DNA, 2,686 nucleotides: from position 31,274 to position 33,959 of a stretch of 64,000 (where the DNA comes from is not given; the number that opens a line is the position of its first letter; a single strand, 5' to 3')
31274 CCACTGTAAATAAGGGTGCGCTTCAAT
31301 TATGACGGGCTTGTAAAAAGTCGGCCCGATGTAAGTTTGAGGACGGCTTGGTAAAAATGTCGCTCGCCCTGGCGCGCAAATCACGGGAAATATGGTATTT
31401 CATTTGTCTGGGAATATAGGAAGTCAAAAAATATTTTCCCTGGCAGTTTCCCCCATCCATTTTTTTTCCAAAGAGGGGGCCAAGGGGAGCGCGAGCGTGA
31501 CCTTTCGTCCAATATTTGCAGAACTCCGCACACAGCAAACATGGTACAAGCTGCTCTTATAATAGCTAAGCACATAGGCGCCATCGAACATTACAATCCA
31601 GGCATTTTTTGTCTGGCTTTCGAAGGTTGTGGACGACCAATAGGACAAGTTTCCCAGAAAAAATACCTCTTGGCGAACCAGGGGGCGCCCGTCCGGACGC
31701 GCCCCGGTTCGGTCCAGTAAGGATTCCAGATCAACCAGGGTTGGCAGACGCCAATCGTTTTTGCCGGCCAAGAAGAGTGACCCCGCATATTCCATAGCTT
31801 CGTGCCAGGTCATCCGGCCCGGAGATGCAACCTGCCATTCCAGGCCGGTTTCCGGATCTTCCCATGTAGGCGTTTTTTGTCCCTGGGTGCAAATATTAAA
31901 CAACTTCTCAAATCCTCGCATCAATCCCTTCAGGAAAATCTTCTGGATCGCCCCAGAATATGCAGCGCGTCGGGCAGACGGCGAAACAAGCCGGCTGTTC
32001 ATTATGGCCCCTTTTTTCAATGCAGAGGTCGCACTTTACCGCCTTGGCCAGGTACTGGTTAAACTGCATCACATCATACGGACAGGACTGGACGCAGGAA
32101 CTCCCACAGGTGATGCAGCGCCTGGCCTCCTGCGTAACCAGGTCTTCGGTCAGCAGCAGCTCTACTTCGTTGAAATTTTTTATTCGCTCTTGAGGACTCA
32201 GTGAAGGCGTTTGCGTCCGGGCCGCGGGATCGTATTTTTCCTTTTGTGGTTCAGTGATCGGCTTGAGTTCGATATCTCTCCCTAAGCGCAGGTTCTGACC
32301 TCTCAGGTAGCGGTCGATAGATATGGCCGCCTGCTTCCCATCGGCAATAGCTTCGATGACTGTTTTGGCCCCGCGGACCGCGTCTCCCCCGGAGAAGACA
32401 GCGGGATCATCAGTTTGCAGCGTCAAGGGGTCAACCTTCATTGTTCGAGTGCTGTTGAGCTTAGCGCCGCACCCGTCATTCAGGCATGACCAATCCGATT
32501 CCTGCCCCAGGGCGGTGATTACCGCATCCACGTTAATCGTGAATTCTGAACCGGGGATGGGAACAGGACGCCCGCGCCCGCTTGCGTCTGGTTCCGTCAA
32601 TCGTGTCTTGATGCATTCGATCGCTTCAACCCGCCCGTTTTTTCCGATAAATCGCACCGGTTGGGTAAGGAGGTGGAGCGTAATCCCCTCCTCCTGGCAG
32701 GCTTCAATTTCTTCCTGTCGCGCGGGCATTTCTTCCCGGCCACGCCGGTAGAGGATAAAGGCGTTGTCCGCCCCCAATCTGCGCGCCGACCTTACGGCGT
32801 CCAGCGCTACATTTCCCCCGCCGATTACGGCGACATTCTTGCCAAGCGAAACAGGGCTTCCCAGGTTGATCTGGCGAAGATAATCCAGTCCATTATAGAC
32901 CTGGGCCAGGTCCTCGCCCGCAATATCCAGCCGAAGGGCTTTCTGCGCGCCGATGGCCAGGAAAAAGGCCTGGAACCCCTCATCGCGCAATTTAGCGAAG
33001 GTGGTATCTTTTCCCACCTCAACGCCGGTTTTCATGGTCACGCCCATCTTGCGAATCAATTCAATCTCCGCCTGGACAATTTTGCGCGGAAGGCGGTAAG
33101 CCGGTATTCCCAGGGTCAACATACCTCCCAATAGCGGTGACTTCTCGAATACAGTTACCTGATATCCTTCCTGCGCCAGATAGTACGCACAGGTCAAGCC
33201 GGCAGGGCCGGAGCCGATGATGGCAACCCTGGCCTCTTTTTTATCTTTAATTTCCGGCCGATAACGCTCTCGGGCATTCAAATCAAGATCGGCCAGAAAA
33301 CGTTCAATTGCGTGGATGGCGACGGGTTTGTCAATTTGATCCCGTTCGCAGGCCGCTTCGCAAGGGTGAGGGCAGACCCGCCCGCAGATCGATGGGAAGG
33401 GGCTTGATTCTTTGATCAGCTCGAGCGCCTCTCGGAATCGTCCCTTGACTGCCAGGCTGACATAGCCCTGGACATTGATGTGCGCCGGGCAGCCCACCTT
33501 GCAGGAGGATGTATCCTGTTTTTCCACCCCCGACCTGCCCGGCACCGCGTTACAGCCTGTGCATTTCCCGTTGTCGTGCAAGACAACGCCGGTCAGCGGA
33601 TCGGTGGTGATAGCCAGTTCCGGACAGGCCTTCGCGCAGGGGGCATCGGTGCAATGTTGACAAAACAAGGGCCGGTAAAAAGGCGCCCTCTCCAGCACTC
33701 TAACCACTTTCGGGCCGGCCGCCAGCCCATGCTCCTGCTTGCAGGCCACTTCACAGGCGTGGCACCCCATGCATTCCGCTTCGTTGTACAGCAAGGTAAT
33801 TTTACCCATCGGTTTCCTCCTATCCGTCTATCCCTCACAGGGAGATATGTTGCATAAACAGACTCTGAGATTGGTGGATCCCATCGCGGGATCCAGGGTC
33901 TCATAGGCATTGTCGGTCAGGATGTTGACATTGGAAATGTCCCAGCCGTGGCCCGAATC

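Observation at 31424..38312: Unassigned operon: IclR, PaaK-like aryl-acid CoA ligase, 55-aa protein, cytoplasmic molybdopterin oxidoreductase, NAD(P)H-type FeS-flavoprotein and a DUF1566 protein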

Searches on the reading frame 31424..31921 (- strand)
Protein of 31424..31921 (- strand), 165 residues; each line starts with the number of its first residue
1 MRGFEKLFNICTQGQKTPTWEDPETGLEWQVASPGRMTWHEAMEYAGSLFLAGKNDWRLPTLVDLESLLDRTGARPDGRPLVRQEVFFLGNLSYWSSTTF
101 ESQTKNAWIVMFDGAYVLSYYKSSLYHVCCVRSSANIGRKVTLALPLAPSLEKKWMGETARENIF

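Call 5: search_protein_families(library=pfam, proteins=[window:31424-31921:-], max_evalue=0.01)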
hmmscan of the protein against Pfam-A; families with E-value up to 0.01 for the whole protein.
window:31424-31921:- (165 aa): 1 family
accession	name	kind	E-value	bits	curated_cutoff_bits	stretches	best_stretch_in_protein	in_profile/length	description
PF07603.17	Lcl_C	-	1.6e-22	80.4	34.9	1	19-132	2-117/117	Lcl C-terminal domain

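Call 6: search_protein_families(library=ncbifam, proteins=[window:31424-31921:-], max_evalue=0.01)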
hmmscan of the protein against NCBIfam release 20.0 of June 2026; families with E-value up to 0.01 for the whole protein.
window:31424-31921:- (165 aa): 1 family
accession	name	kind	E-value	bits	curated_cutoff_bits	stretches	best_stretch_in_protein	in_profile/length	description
NF047850.1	Lsa25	exception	0.0064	16.3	260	0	51-132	127-207/207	surface adhesin Lsa25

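Call 68: search_solved_structures(query=window:31424-31921:-, max_evalue=0.01)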
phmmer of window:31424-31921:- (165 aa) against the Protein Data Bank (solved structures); distinct sequences matched with E-value up to 0.01: 0.

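Call 77: find_homologous_proteins(query=window:31424-31921:-, max_evalue=0.00001)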
Query window:31424-31921:- (165 aa): 921 proteins with E <= 0.00001 among 986 candidates; the best 120 are listed.
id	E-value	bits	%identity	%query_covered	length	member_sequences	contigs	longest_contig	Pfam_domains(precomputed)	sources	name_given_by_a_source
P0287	1.1e-104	365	99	96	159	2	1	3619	PF07603.18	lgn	-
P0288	6.3e-62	226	75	80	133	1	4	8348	PF07603.18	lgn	-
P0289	1.5e-57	212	80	72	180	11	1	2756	PF26707.1,PF07603.18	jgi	-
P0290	3.6e-57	211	80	72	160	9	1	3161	PF26707.1,PF07603.18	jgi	jgi:formylglycine-generating enzyme required for sulfatase activity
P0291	2.9e-56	208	76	73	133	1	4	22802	PF26707.1,PF07603.18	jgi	jgi:formylglycine-generating enzyme required for sulfatase activity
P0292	3.7e-56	207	73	77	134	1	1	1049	PF26707.1,PF07603.18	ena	-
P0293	4.0e-56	207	72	76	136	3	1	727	PF07603.18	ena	-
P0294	6.4e-56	207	78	70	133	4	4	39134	PF26707.1,PF07603.18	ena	-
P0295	8.8e-56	206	78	72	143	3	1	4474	PF26707.1,PF07603.18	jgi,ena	jgi:formylglycine-generating enzyme required for sulfatase activity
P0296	9.0e-56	206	78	72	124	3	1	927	PF26707.1,PF07603.18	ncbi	-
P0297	9.5e-56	206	76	72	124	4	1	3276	PF26707.1,PF07603.18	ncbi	-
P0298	2.0e-55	205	68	79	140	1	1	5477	PF26707.1,PF07603.18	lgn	-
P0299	4.2e-55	204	72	75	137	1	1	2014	PF07603.18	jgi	jgi:formylglycine-generating enzyme required for sulfatase activity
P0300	6.8e-55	203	74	73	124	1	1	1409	PF26707.1,PF07603.18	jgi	jgi:formylglycine-generating enzyme required for sulfatase activity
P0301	7.3e-55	203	74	73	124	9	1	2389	PF07603.18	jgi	jgi:formylglycine-generating enzyme required for sulfatase activity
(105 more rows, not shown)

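Call 81: predict_structure(alignment_id=A1)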
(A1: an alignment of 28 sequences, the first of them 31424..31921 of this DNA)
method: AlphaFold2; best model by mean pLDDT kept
length: 165 residues; sequences in the alignment: 28
mean_pLDDT: 48.7   pTM: 0.44
mean pLDDT of the five models: 48.7, 46.8, 45.3, 43.6, 42.3
residues with pLDDT >= 90: 0; 70-90: 11; 50-70: 67; < 50: 87
segments of 3 or more residues with pLDDT < 50: 1-16, 71-75, 79-107, 135-165
pLDDT, mean of each block of 10 residues (from residue 1): 38 48 55 73 69 53 53 49 41 42 45 52 61 43 29 35 33
secondary structure, 60 per line:
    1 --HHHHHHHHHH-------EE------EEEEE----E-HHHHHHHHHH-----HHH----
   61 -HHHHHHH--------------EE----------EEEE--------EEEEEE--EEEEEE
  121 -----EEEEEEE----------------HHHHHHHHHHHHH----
elements in order: H3-12 E28-32 H39-48 H62-68 E95-98 E107-112 E115-120 E126-132 H149-161

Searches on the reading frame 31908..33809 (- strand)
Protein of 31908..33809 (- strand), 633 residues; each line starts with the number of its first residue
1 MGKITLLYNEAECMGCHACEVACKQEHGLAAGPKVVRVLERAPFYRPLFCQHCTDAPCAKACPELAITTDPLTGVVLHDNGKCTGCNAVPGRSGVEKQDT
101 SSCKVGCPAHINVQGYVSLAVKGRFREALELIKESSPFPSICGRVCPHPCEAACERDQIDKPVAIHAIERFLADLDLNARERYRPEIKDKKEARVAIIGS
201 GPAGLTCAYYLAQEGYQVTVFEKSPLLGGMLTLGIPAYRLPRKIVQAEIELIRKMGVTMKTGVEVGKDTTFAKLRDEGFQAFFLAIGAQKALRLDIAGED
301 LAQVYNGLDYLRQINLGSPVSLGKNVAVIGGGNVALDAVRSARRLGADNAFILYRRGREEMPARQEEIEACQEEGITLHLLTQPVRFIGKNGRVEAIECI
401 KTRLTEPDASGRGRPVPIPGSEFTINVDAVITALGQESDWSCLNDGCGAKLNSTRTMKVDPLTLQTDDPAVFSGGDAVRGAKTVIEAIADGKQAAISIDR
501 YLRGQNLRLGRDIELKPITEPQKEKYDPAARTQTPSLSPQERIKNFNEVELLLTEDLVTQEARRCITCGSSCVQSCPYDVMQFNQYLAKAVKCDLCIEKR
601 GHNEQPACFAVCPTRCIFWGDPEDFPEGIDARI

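Call 5: search_protein_families(library=pfam, proteins=[window:31908-33809:-], max_evalue=0.01)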
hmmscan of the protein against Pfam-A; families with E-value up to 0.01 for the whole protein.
window:31908-33809:- (633 aa): 19 families
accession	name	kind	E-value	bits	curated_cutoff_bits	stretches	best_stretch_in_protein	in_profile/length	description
PF07992.20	Pyr_redox_2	-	8.1e-32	111.2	26.1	1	194-491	2-291/291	Pyridine nucleotide-disulphide oxidoreductase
PF14691.11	Fer4_20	-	1.5e-23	83.2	25.8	2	101-177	30-109/113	Dihydroprymidine dehydrogenase domain II, 4Fe-4S cluster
PF13247.11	Fer4_11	-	5.4e-15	55.9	26.2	2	563-621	41-99/100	4Fe-4S dicluster domain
PF00070.33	Pyr_redox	-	2.1e-11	44.6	22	2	194-228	1-35/82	Pyridine nucleotide-disulphide oxidoreductase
PF13450.12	NAD_binding_8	-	1.3e-10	41.8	21.9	1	197-230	1-34/68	NAD(P)-binding Rossmann-like domain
PF01946.23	Thi4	-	3.4e-09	36.7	26.2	1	181-257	6-82/235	Thi4 family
PF01266.30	DAO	-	1.1e-08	35.5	27.9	1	194-228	1-35/353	FAD dependent oxidoreductase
PF13738.12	Pyr_redox_3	-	2.2e-08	34.2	30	1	197-224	2-30/305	Pyridine nucleotide-disulphide oxidoreductase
PF12831.13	FAD_oxidored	-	4.2e-07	30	27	1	195-236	2-43/416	FAD dependent oxidoreductase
PF00890.30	FAD_binding_2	-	5e-07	29.7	20.4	1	195-230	2-37/414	FAD binding domain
PF01262.27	AlaDh_PNT_C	-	8.7e-07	29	23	0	325-350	30-55/214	Alanine dehydrogenase/PNT, C-terminal domain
PF13187.11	Fer4_9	-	1e-05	25.9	27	0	552-580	34-51/52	4Fe-4S dicluster domain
PF01593.30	Amino_oxidase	-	1.7e-05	24.8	19.8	1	203-229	2-28/443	Flavin containing amine oxidoreductase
PF03486.20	HI0933_like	-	2.5e-05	24.3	50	1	194-228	2-36/244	HI0933-like protein Rossmann domain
PF01494.25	FAD_binding_3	-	6.3e-05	22.8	22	1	193-224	2-33/349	FAD binding domain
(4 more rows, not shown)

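Call 6: search_protein_families(library=ncbifam, proteins=[window:31908-33809:-], max_evalue=0.01)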
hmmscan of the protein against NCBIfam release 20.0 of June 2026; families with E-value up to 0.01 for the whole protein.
window:31908-33809:- (633 aa): 139 families (the best 25 are shown)
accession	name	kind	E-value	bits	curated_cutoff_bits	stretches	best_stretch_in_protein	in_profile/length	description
NF009410.0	PRK12771.1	subfamily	8.3e-155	516.6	516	1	95-617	42-560/566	NAD(P)-binding protein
NF009454.0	PRK12814.1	equivalog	8e-144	480.5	916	1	101-579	102-583/657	putative NADPH-dependent glutamate synthase small subunit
NF009414.0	PRK12778.1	equivalog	1.3e-130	437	1103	2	100-503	336-750/752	bifunctional dihydroorotate dehydrogenase B NAD binding subunit/NADPH-dependent glutamate synthase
TIGR01316.1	gltA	equivalog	7e-120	400.8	471.75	2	97-502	32-449/449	NADPH-dependent glutamate synthase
NF009408.0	PRK12769.1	equivalog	1.4e-107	360.4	1003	3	98-503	231-652/659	formate-dependent uric acid utilization protein AegA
TIGR01318.1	gltD_gamma_fam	subfamily_domain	4.8e-98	328.7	482.95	1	101-503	48-466/467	glutamate synthase, small subunit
TIGR03315.1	Se_ygfK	equivalog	2e-94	316.9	835.3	1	102-578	446-899/1012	putative selenate reductase subunit YgfK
NF009451.0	PRK12809.1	equivalog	1e-93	314.8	1154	3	99-497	215-629/639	formate-dependent uric acid utilization protein YgfT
NF009413.0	PRK12775.1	equivalog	9.9e-93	311.6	1895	2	101-504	339-756/1006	putative trifunctional 2-polyprenylphenol hydroxylase/glutamate synthase subunit beta/ferritin domain-containing protein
NF010590.0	PRK13984.1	equivalog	3.1e-92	309.7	946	2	101-505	196-609/611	putative oxidoreductase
NF009415.0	PRK12779.1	equivalog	3.6e-83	280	1519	1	85-498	192-622/944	putative bifunctional glutamate synthase subunit beta/2-polyprenylphenol hydroxylase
NF009409.0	PRK12770.1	subfamily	4.8e-72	243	343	1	186-505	12-353/360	putative glutamate synthase subunit beta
TIGR01317.1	GOGAT_sm_gam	subfamily_domain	5.8e-72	243.1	447.7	2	103-505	52-481/485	glutamate synthase small subunit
NF045663.1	diclust_near_Sec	equivalog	1.6e-58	198.4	530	2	98-290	15-201/759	pyridine nucleotide-disulfide oxidoreductase/dicluster-binding protein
TIGR02951.1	DMSO_dmsB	equivalog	3.6e-25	88.9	214.1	2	556-623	88-154/161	DMSO/selenate family reductase complex B subunit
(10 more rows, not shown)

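Call 25: search_solved_structures(query=window:31908-33809:-, max_evalue=1e-10)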
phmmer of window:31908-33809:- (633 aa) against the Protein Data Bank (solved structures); distinct sequences matched with E-value up to 1e-10: 14.
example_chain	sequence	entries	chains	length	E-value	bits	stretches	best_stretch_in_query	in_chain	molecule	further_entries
9bov_A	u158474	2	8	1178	2.4e-128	432.4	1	102-618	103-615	Molybdopterin oxidoreductase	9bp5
9n5u_A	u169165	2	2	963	3e-125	422.2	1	102-527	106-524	NfnA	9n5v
8oh5_C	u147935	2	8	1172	2.6e-110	372.8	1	102-577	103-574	Formate dehydrogenase-O, major subunit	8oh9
4ylf_B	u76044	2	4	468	8.7e-98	331.4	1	100-505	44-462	Dihydropyrimidine dehydrogenase subunit A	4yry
5jca_L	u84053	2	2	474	1.9e-95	323.7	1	101-503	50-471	NADH-dependent Ferredoxin:NADP Oxidoreductase (NfnI) subunit alpha | NADH-dependent Ferredoxin:NADP Oxidoreductase subunit alpha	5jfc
5vj7_A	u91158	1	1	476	3.7e-82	279.8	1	101-503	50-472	Oxidoreductase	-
6s6s_G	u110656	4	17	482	1.5e-68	234.9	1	102-504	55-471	Glutamate synthase [NADPH] small chain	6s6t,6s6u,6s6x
2vdc_G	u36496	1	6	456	2.6e-68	234.1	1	102-504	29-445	GLUTAMATE SYNTHASE [NADPH] SMALL CHAIN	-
7mfm_I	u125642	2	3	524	5.1e-52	180.3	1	101-508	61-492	Glutamate synthase (NADPH) small chain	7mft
7m31_A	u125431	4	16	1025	5.7e-51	176.8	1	101-511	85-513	Dihydropyrimidine dehydrogenase [NADP(+)]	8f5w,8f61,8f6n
1gt8_A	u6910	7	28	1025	5.7e-51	176.8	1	101-511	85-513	DIHYDROPYRIMIDINE DEHYDROGENASE | Dihydropyrimidine dehydrogenase [NADP(+)]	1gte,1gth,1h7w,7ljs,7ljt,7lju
1h7x_A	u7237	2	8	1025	5.7e-51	176.8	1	101-511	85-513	DIHYDROPYRIMIDINE DEHYDROGENASE | Dihydropyrimidine dehydrogenase [NADP(+)]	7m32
7z0s_B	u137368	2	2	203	1e-12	50.4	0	9-87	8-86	Formate hydrogenlyase subunit 2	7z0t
2vpw_B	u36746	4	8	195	1.8e-12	49.6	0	555-627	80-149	NRFC PROTEIN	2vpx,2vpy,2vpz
